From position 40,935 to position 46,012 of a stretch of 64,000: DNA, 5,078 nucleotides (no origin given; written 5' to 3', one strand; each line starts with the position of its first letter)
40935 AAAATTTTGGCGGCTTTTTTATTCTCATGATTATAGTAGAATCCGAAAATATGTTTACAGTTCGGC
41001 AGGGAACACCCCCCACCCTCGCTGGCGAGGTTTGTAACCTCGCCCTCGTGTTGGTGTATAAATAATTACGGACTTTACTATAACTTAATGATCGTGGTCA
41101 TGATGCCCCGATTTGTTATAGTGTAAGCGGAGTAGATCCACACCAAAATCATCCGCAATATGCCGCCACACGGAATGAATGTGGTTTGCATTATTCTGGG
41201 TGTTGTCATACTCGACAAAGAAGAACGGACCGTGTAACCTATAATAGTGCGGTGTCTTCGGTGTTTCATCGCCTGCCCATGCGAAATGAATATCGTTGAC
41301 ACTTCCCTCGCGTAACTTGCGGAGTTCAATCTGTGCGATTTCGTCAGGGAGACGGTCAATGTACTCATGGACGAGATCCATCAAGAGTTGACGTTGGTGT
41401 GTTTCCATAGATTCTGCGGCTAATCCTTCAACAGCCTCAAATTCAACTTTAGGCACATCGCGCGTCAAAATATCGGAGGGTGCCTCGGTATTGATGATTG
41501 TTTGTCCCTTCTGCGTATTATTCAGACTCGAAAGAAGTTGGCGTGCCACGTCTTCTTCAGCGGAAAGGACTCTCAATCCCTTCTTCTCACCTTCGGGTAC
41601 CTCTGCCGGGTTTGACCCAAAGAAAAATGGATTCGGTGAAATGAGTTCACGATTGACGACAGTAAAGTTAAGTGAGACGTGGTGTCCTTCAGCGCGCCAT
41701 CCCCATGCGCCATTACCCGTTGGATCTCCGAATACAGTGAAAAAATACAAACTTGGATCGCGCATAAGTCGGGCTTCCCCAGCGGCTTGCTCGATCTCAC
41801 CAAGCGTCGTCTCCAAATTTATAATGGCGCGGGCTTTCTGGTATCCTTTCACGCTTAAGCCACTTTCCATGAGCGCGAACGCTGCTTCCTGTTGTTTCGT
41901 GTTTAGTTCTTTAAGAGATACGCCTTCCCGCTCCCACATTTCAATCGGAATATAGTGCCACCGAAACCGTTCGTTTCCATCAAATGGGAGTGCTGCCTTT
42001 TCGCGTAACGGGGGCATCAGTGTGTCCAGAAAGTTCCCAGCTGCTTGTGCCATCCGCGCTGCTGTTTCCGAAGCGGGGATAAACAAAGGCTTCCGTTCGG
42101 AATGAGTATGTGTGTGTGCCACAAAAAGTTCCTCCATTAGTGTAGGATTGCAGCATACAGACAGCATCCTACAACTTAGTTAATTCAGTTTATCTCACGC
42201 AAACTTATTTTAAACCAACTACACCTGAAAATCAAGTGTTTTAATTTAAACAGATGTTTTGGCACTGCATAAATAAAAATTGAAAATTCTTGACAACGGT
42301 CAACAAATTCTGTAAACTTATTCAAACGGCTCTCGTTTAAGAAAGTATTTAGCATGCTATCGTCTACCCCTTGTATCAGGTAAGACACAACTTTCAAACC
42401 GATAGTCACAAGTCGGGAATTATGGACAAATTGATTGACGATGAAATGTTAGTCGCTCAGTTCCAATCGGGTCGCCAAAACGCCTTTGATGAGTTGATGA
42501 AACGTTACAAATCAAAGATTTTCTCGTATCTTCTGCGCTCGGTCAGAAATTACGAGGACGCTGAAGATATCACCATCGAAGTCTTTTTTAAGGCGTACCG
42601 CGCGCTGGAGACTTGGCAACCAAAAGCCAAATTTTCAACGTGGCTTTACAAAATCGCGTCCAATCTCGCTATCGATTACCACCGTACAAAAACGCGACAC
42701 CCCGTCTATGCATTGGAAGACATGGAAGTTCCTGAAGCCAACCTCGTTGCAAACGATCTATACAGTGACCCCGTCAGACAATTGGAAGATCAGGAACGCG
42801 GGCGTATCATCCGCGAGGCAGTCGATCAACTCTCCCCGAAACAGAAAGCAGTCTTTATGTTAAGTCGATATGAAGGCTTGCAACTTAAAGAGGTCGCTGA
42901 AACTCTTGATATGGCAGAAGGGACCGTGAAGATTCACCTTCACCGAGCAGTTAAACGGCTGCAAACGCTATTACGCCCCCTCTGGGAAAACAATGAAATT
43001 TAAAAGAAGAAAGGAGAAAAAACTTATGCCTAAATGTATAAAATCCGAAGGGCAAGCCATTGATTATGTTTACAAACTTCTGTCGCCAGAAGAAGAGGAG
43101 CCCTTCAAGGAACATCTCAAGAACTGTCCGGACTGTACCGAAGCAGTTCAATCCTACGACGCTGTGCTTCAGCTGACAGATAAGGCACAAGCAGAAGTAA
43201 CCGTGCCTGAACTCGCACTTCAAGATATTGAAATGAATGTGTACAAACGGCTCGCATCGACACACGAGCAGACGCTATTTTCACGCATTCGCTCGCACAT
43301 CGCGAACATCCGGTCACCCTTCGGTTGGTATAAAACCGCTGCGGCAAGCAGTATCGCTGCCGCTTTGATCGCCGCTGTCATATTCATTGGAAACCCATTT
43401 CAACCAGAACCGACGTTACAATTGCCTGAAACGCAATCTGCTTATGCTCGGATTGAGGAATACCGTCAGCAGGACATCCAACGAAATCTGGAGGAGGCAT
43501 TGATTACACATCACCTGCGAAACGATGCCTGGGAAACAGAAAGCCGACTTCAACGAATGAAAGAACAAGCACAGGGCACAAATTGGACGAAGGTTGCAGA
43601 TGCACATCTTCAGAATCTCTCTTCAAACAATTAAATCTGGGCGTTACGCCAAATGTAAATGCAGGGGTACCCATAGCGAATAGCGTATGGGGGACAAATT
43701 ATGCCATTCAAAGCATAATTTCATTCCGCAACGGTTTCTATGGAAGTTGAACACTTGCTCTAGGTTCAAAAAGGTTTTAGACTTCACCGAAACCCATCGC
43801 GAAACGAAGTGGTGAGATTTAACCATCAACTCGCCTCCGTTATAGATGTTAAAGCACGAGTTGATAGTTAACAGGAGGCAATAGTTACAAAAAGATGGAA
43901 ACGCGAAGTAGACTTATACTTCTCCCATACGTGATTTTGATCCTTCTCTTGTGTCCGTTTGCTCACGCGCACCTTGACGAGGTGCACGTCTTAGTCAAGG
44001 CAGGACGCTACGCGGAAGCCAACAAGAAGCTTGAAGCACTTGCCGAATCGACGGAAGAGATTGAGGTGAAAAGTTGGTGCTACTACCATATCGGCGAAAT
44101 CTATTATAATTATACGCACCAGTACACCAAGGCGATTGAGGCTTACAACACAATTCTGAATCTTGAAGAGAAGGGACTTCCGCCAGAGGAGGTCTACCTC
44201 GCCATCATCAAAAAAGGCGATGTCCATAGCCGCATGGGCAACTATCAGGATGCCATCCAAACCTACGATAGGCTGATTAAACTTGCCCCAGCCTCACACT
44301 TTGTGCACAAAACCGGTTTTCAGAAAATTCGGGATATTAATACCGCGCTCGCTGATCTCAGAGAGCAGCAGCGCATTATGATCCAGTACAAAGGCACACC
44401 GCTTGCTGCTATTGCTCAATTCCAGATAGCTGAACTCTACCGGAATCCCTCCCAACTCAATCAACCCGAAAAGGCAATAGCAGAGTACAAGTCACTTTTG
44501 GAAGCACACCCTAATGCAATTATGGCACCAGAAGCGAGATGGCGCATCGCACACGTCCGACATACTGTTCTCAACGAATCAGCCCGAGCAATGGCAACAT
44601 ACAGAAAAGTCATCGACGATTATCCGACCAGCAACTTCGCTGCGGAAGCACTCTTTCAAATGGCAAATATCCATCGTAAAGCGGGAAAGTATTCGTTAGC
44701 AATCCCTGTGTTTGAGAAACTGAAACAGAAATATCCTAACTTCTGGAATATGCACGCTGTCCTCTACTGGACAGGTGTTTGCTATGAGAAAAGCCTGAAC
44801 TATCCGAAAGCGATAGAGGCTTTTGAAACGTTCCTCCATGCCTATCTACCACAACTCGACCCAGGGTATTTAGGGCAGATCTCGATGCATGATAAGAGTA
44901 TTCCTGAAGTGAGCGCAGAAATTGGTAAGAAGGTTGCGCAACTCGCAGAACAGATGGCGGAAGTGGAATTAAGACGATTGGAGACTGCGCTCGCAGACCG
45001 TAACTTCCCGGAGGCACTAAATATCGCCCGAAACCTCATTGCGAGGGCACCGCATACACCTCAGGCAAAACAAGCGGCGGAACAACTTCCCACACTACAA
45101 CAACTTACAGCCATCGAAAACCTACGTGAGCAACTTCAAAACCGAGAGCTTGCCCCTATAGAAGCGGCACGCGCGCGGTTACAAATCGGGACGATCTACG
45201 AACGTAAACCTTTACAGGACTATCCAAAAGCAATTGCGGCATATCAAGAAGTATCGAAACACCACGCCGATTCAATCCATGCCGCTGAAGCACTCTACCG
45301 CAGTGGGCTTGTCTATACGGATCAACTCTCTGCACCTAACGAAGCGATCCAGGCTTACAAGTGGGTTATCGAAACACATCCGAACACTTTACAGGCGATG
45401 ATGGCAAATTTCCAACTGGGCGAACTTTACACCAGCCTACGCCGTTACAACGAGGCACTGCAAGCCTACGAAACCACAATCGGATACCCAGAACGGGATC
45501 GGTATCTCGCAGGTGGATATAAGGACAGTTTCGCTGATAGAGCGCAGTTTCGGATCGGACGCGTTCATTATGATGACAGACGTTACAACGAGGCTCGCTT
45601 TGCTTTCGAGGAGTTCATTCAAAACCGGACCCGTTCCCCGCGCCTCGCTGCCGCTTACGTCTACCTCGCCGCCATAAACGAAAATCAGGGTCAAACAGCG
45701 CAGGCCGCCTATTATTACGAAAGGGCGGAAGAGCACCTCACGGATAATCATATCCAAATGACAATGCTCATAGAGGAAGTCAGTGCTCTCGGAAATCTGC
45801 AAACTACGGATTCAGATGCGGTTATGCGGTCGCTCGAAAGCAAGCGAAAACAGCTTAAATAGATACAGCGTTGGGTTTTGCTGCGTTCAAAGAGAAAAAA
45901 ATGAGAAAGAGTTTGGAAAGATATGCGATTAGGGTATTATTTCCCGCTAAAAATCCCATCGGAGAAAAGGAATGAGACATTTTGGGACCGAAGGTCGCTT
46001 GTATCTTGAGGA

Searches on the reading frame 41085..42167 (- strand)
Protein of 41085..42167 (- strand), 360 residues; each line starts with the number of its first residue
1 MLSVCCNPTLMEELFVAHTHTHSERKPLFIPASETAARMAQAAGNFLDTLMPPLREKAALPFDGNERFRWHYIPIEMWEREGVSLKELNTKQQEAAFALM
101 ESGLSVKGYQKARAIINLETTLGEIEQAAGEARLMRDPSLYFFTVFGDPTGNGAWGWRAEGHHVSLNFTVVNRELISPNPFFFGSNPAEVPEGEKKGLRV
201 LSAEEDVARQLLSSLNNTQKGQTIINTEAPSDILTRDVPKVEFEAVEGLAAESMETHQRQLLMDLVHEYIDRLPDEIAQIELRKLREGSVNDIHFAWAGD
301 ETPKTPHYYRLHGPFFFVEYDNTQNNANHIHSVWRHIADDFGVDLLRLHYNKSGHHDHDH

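Call 26: search_protein_families(library=pfam, proteins=[window:41085-42167:-])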
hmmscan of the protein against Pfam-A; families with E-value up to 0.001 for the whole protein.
window:41085-42167:- (360 aa): 1 family
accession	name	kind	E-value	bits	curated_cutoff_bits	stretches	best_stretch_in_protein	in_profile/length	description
PF12006.13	DUF3500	-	5.6e-90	302.3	27.2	1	34-342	3-296/297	Protein of unknown function (DUF3500)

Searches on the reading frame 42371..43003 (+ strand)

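Call 26: search_protein_families(library=pfam, proteins=[window:42371-43003:+])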
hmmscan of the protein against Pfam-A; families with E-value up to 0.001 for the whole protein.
window:42371-43003:+ (210 aa): 5 families
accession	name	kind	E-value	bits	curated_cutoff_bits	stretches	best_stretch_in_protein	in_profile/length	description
PF08281.18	Sigma70_r4_2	-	1.1e-17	63.8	25.7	1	145-197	2-54/54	Sigma-70, region 4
PF04542.20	Sigma70_r2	-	1.8e-17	63.3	24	1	42-109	1-70/71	Sigma-70 region 2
PF04545.22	Sigma70_r4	-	2e-12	46.8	24.1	1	150-198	1-49/50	Sigma-70, region 4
PF00196.25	GerE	-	1.1e-06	28.6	23.5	1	153-199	2-47/57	Bacterial regulatory proteins, luxR family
PF07638.17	Sigma70_ECF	-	1.6e-06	28.5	21.1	1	26-196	6-178/185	ECF sigma factor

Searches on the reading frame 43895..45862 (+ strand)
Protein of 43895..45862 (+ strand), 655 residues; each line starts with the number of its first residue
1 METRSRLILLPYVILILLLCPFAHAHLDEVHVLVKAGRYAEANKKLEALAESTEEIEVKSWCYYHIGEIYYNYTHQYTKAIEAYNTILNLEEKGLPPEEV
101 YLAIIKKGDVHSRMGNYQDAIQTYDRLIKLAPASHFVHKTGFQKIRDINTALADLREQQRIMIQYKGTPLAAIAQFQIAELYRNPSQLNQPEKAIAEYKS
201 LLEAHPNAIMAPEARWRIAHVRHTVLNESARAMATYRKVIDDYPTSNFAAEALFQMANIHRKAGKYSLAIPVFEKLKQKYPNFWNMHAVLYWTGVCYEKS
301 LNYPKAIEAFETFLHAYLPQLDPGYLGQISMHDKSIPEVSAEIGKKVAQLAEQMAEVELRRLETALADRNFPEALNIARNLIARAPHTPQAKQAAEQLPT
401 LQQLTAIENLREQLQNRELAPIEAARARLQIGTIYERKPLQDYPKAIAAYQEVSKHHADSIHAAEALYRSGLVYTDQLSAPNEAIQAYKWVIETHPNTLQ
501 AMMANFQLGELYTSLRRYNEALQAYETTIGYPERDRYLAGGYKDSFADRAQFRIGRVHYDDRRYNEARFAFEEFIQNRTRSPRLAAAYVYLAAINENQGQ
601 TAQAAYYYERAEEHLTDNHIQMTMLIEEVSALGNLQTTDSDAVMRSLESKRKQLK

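Call 27: search_protein_families(library=pfam, proteins=[window:43895-45862:+], max_evalue=0.00001)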
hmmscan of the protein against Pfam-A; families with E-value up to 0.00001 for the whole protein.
window:43895-45862:+ (655 aa): 15 families
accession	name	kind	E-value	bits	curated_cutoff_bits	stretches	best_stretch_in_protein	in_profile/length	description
PF13174.12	TPR_6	-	7.5e-41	136.4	26.3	0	251-282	1-32/33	Tetratricopeptide repeat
PF07719.23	TPR_2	-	2.3e-27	93.2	27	0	250-282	1-33/34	Tetratricopeptide repeat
PF13432.12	TPR_16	-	1.4e-25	89.8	32.7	0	553-612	2-58/65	Tetratricopeptide repeat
PF00515.34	TPR_1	-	1.8e-23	81.8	27.8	0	250-283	1-34/34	Tetratricopeptide repeat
PF13424.12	TPR_12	-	1.7e-20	73.4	30.1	0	424-493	2-73/77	Tetratricopeptide repeat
PF13428.12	TPR_14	-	8.7e-20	69.7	23.5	0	251-284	2-35/44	Tetratricopeptide repeat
PF13181.12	TPR_8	-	1.8e-18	65.5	25.7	0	105-133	5-33/34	Tetratricopeptide repeat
PF13176.12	TPR_7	-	4.7e-15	54.8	27.9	0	107-131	5-29/36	Tetratricopeptide repeat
PF14559.12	TPR_19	-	1.6e-10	41.6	25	0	230-282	8-57/68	Tetratricopeptide repeat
PF09976.15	TPR_21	-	4.2e-08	33.6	25.5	0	441-526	53-137/193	Tetratricopeptide repeat-like domain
PF14938.12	SNAP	-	5.1e-08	33.2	25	0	459-581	70-188/282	Soluble NSF attachment protein, SNAP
PF13525.12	YfiO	-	1.3e-06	28.7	25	0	254-317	9-72/203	Outer membrane lipoprotein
PF17874.7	TPR_MalT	-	1.5e-06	28.2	45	0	464-649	40-227/336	MalT-like TPR region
PF13431.12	TPR_17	-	4.3e-06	27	24.4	0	236-269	2-32/34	Tetratricopeptide repeat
PF25064.1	ARM_TT21_5th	-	5.5e-06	27.1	27.8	0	228-311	16-96/117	TT21 fifth ARM repeats domain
